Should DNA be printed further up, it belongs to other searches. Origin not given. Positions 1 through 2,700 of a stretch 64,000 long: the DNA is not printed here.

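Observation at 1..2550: Soluble-type adenylyl cyclase (tandem cyclase-homology domains at the N-terminus), gene truncated by the window edge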

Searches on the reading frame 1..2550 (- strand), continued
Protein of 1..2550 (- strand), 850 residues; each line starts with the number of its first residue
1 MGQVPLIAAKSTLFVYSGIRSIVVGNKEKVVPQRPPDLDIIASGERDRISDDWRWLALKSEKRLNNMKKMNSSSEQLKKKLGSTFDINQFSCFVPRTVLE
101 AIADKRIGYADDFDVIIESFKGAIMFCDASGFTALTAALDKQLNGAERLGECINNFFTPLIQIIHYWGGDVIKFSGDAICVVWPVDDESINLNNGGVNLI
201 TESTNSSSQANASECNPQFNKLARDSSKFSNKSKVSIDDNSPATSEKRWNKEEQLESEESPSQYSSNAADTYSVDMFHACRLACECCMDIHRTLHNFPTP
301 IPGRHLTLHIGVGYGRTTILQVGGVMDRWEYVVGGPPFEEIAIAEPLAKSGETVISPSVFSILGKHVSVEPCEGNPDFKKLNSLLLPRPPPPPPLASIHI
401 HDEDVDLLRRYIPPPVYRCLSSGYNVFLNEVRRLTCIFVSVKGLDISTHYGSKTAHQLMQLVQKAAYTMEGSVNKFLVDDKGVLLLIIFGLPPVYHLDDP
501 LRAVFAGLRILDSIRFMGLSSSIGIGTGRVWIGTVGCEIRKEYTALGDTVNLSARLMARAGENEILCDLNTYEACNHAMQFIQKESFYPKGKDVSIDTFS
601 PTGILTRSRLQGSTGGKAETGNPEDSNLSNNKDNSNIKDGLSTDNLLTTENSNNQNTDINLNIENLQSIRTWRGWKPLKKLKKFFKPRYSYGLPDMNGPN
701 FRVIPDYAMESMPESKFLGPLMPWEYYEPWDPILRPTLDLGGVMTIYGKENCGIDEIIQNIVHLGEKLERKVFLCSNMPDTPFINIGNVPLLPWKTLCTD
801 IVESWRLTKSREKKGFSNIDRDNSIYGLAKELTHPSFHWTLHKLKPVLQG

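Call 51: fold_search(model_id=the predicted structure, library=pdb)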
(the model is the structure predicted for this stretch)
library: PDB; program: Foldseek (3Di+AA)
matches with E <= 10: 554; with E <= 0.001: 188
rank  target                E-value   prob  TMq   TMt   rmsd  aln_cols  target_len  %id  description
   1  5iv4                  4.5e-29  1.00  0.44  0.80   3.9       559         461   19  Crystal structure of the human soluble adenylyl cyclase in complex with the allosteric inhibitor LRE1 (released 2016-08-17)
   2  8co7                  7.6e-29  1.00  0.45  0.81   4.4       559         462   19  Crystal structure of human soluble adenylyl cyclase (sAC) in complex with inhibitor TDI-09066 (released 2024-01-03)
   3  4usu                  2.2e-28  1.00  0.45  0.80   3.8       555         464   18  Crystal structure of human soluble Adenylyl Cyclase in complex with alpha,beta-methyleneadenosine-5'-triphosphate (released 2014-07-30)
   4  4cm0                  2.9e-28  1.00  0.43  0.78   4.3       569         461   18  Crystal structure of human soluble Adenylyl Cyclase with alpha,beta- methyleneadenosine-5'-triphosphate soaked with bica (released 2014-03-05)
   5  4clw                  5.9e-28  1.00  0.44  0.81   4.1       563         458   18  Crystal structure of human soluble Adenylyl Cyclase in complex with alpha,beta-methyleneadenosine-5'-triphosphate soaked (released 2014-03-05)
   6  4clp                  6.2e-28  1.00  0.44  0.80   3.9       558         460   18  Crystal structure of human soluble Adenylyl Cyclase complex with adenosine-3',5'-cyclic-monophosphate (released 2014-03-05)
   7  8coj                  9.8e-28  1.00  0.44  0.81   4.1       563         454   18  Crystal structure of human soluble adenylyl cyclase catalytic domain in complex with the inhibitor TDI-10228 (released 2023-04-26)
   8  4clk                  1.1e-27  1.00  0.44  0.80   3.9       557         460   18  Crystal structure of human soluble Adenylyl Cyclase in complex with alpha,beta-methyleneadenosine-5'-triphosphate (released 2014-03-05)
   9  4usw                  1.6e-27  1.00  0.43  0.79   4.2       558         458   18  Crystal structure of human soluble Adenylyl Cyclase with ATP (released 2014-07-30)
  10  8cnh                  1.9e-27  1.00  0.44  0.81   4.1       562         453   18  Crystal structure of human soluble adenylyl cyclase (sAC) in complex with inhibitor TDI-10512 (released 2023-04-26)
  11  5d0r                  2.3e-27  1.00  0.45  0.82   3.9       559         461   18  Crystal structure of human soluble Adenylyl Cyclase with the inhibitor bithionol (released 2016-03-16)
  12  8cot                  2.4e-27  1.00  0.44  0.81   4.1       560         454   18  Complex of human soluble adenylyl cyclase 10 catalytic core with inhibitor TDI-10962 (released 2023-04-26)
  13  4clt                  2.7e-27  1.00  0.45  0.81   4.0       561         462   18  Crystal structure of human soluble Adenylyl Cyclase with adenosine-3', 5'-cyclic-monophosphate and pyrophosphate (released 2014-03-05)
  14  4cm2                  3.7e-27  1.00  0.43  0.79   4.4       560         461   19  Crystal structure of human soluble Adenylyl Cyclase soaked with bisulfite (released 2014-03-05)
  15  4clf                  4.8e-27  1.00  0.44  0.80   4.0       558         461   19  Crystal structure of human soluble Adenylyl Cyclase (Apo form) (released 2014-03-05)
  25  7pdd_A                1.9e-17  1.00  0.42  0.75   5.3       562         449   13  Focus refinement of soluble domain of Adenylyl cyclase 9 in complex with DARPin C4 and MANT-GTP (released 2022-01-19)
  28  7pdf_A                2.6e-16  1.00  0.41  0.73   4.9       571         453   14  focus refinement of soluble domain of adenylyl cyclase 9 in complex with Gs protein alpha subunit and MANT-GTP (released 2022-01-26)
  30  7pde_A                3.5e-13  1.00  0.38  0.38  22.7       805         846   11  Structure of Adenylyl cyclase 9 in complex with Gs protein alpha subunit and MANT-GTP (released 2022-01-19)
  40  7pd4                  1.6e-11  1.00  0.39  0.40  17.4       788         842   11  structure of Adenylyl cyclase 9 in complex with MANT-GTP (released 2022-01-19)
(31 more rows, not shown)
